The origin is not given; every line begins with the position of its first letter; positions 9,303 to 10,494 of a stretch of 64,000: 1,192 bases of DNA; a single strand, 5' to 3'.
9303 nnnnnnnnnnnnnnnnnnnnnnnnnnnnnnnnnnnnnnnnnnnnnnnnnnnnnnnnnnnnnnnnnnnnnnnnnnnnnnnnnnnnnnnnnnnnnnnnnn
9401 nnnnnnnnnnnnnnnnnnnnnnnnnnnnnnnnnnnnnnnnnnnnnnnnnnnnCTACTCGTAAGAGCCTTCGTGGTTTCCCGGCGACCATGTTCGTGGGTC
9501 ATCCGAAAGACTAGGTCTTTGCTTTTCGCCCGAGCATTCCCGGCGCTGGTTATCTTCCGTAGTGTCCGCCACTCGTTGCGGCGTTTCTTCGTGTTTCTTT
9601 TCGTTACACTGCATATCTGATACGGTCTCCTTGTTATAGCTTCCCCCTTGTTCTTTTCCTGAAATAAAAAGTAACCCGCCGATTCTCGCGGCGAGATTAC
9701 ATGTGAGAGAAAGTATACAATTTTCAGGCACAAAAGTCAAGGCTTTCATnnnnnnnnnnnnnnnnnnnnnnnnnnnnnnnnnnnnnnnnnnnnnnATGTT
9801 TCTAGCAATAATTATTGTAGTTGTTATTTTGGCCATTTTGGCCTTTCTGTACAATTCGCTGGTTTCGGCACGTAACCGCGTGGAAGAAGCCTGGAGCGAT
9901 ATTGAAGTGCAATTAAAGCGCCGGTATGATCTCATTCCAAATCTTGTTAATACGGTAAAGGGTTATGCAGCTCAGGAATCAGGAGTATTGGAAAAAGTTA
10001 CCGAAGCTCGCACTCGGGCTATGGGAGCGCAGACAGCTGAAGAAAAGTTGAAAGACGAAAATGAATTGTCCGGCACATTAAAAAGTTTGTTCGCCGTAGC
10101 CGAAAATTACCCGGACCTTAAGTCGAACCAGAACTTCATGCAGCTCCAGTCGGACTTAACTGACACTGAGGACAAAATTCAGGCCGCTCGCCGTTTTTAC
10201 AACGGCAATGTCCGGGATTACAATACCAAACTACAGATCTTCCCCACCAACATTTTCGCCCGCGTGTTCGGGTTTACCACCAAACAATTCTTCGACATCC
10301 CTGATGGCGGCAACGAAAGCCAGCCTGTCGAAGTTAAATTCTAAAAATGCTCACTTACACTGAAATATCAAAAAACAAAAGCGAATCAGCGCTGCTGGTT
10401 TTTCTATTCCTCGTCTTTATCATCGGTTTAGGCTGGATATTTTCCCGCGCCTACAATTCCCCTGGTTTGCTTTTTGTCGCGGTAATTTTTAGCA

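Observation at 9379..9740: Orphan promoter-to-terminator unit directly upstream of gatCAB: sRNA or transcription-attenuation leader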

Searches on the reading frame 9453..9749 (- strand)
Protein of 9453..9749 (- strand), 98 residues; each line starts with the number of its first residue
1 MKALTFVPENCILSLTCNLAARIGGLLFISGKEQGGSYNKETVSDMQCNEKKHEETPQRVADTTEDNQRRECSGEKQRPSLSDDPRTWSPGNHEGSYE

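Call 27: find_homologous_proteins(query=window:9453-9749:-, max_evalue=0.01)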
Query window:9453-9749:- (98 aa): 2 proteins with E <= 0.01 among 2 candidates.
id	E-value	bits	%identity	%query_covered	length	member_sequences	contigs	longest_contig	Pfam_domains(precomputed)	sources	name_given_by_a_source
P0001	6.2e-61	220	100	100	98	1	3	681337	-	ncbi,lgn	-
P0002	9.3e-23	98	89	54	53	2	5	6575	-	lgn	-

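Call 29: find_encoding_contigs(protein=P0002, flank=3000, max_places=10)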
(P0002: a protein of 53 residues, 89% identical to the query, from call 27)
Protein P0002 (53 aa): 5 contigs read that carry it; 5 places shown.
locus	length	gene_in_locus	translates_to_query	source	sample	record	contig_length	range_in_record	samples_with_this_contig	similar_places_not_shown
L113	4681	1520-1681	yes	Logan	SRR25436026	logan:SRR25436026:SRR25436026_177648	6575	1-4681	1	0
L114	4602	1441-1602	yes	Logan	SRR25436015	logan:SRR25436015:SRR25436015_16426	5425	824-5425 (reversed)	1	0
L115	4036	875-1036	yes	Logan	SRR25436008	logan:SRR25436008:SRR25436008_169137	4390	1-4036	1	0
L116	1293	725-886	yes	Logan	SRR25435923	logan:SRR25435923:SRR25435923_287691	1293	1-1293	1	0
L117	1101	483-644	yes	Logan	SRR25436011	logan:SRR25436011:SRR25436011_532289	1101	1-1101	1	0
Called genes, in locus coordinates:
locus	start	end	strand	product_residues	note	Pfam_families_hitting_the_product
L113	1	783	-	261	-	?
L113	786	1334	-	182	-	PF04011:LemA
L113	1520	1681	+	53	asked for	-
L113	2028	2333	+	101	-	-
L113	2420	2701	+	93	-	PF02686:GatC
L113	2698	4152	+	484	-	PF01425:Amidase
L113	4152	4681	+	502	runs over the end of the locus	PF02934:GatB_N, PF02637:GatB_Yqey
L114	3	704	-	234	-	?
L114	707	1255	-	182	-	PF04011:LemA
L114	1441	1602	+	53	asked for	-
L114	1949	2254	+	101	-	-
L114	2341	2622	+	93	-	PF02686:GatC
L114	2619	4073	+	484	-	PF01425:Amidase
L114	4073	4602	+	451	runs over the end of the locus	?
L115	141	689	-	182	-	PF04011:LemA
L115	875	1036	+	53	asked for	-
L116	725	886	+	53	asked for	-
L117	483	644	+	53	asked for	-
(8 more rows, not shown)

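Call 50: find_encoding_contigs(protein=P0008, flank=1800, max_places=10)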
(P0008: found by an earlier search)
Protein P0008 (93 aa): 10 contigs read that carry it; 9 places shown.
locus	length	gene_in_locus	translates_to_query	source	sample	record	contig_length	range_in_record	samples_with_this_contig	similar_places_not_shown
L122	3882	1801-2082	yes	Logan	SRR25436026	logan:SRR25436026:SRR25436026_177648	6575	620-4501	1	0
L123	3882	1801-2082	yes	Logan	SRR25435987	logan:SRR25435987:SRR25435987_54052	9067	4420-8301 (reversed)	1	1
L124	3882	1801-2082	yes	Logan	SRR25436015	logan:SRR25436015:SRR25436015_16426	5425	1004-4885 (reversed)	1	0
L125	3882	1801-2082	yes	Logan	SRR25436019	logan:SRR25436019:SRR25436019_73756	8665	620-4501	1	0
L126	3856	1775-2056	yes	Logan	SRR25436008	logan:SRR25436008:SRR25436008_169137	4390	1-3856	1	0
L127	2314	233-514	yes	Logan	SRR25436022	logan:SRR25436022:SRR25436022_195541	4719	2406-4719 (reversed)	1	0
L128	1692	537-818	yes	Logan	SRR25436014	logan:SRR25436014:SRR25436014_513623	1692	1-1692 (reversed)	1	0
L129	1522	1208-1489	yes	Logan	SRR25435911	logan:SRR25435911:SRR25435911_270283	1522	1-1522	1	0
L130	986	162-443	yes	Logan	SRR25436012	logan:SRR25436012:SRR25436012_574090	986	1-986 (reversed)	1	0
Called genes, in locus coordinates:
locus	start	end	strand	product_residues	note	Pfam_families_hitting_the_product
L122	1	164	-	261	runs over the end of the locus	?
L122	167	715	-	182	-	PF04011:LemA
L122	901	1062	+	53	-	-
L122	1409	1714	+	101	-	-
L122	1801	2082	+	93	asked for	PF02686:GatC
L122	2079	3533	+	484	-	PF01425:Amidase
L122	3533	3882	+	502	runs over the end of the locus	PF02934:GatB_N, PF02637:GatB_Yqey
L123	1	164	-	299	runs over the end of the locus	PF01435:Peptidase_M48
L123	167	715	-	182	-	PF04011:LemA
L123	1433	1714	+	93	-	-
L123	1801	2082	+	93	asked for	PF02686:GatC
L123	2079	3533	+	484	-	PF01425:Amidase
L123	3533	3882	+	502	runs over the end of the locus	PF02934:GatB_N, PF02637:GatB_Yqey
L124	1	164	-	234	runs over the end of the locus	?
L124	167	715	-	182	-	PF04011:LemA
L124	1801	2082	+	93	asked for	PF02686:GatC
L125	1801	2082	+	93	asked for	PF02686:GatC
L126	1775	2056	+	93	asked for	PF02686:GatC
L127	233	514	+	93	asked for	PF02686:GatC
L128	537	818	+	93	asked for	PF02686:GatC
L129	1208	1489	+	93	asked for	PF02686:GatC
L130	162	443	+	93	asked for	PF02686:GatC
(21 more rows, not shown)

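Call 51: find_encoding_contigs(protein=P0007, flank=1800, max_places=10)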
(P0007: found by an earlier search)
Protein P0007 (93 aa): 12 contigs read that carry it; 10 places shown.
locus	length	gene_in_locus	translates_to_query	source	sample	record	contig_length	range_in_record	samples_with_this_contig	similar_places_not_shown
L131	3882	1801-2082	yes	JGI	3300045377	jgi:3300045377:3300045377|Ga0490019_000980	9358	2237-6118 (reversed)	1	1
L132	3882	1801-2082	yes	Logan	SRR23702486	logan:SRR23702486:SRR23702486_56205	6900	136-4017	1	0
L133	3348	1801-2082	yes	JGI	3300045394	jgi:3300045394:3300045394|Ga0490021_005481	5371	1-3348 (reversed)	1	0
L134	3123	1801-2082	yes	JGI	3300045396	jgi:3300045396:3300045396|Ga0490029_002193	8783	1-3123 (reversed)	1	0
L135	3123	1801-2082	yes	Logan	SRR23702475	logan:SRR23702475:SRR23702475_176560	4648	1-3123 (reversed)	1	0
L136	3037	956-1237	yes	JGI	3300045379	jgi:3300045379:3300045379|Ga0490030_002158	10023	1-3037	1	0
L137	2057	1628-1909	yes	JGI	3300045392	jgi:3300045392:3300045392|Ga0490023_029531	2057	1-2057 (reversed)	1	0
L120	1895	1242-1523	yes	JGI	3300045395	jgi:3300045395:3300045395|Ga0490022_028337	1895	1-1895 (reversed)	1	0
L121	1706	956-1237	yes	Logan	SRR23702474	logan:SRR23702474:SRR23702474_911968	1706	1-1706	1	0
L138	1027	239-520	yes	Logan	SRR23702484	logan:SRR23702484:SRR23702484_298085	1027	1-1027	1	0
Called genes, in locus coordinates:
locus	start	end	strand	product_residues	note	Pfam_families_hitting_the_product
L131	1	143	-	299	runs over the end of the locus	PF01435:Peptidase_M48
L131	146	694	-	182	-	PF04011:LemA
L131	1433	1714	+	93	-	-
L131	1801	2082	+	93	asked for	PF02686:GatC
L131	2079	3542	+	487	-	PF01425:Amidase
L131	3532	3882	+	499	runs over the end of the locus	PF02934:GatB_N, PF02637:GatB_Yqey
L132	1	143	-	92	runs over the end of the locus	?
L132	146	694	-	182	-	PF04011:LemA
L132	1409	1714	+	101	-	-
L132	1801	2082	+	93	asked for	PF02686:GatC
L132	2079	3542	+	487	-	PF01425:Amidase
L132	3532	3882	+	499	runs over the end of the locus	PF02934:GatB_N, PF02637:GatB_Yqey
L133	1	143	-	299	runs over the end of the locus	PF01435:Peptidase_M48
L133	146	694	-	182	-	PF04011:LemA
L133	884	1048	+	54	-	-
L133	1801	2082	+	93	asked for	PF02686:GatC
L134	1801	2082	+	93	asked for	PF02686:GatC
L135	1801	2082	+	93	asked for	PF02686:GatC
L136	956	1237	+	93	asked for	PF02686:GatC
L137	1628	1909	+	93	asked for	PF02686:GatC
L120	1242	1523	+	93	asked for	PF02686:GatC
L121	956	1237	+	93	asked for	PF02686:GatC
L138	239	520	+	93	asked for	PF02686:GatC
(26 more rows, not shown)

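Call 53: find_encoding_contigs(protein=P0010, flank=1800, max_places=5)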
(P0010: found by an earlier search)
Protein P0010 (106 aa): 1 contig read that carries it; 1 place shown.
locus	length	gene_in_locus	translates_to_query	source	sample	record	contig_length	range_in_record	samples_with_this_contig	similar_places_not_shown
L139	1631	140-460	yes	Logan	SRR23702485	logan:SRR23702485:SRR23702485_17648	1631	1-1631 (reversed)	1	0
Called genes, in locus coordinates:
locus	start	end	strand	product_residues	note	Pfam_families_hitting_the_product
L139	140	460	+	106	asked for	PF02686:GatC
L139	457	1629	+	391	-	?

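Call 54: find_encoding_contigs(protein=P0009, flank=1800, max_places=5)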
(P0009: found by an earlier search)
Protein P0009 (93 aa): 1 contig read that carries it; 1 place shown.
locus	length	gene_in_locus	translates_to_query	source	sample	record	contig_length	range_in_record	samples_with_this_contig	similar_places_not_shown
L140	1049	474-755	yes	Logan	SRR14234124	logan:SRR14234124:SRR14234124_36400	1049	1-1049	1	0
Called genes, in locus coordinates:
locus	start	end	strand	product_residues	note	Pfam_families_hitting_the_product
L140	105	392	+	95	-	-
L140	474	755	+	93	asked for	PF02686:GatC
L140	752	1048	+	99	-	?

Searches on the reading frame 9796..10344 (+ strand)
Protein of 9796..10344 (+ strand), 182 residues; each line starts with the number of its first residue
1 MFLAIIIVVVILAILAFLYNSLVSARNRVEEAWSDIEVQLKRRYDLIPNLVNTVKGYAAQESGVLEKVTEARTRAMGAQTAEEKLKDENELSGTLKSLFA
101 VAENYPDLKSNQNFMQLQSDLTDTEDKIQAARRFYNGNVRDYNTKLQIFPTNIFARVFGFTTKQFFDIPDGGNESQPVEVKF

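Call 18: find_encoding_contigs(protein=window:9796-10344:+, flank=3000, max_places=10)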
Protein window:9796-10344:+ (182 aa): 4 contigs read that carry it; 1 place shown.
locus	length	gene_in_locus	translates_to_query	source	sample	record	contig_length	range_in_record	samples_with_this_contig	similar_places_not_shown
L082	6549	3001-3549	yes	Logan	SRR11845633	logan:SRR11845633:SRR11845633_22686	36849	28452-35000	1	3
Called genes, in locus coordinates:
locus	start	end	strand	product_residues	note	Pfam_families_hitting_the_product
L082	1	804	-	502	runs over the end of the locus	PF02934:GatB_N, PF02637:GatB_Yqey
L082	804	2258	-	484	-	PF01425:Amidase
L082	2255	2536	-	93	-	PF02686:GatC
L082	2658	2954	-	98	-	-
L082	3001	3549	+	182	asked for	PF04011:LemA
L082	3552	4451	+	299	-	PF01435:Peptidase_M48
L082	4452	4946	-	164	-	PF21982:RecX_HTH1, PF21981:RecX_HTH3 (weak)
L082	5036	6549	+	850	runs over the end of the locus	PF02861:Clp_N, PF23569:NBD_SMAX1, PF00004:AAA, PF17871:AAA_lid_9, PF00004:AAA, PF07724:AAA_2, PF07728:AAA_5, PF10431:ClpB_D2-small, +4 more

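Call 55: list_cluster_members(proteins=[window:9796-10344:+, L083:245-793:-, L002:3087-3635:-])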
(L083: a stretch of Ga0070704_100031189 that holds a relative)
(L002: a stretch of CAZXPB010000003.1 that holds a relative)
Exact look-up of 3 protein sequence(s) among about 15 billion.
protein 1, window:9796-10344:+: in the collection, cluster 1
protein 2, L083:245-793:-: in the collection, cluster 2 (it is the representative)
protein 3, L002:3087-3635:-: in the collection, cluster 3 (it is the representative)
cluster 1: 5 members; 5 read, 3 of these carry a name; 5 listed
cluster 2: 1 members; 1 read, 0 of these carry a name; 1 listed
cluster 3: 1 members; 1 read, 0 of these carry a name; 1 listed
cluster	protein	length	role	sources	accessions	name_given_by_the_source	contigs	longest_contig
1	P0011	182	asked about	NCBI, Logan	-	-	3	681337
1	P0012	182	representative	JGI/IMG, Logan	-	LemA protein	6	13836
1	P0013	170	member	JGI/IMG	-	LemA protein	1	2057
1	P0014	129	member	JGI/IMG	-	LemA protein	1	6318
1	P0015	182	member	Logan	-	-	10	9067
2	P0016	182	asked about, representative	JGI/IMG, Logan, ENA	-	-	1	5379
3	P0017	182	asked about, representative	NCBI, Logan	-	-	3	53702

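Call 56: find_encoding_contigs(protein=P0014, flank=2500, max_places=5)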
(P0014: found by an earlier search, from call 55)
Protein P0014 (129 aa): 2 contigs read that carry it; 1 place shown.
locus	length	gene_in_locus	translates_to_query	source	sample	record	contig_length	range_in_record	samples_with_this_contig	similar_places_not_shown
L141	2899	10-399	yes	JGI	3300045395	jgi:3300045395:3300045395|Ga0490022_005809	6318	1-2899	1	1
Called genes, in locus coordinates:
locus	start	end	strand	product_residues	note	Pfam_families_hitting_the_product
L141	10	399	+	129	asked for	PF04011:LemA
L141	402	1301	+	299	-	PF01435:Peptidase_M48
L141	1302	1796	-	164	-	PF21982:RecX_HTH1, PF21981:RecX_HTH3 (weak)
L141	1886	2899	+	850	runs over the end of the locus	PF02861:Clp_N, PF23569:NBD_SMAX1, PF00004:AAA, PF17871:AAA_lid_9, PF00004:AAA, PF07724:AAA_2, PF07728:AAA_5, PF10431:ClpB_D2-small, +4 more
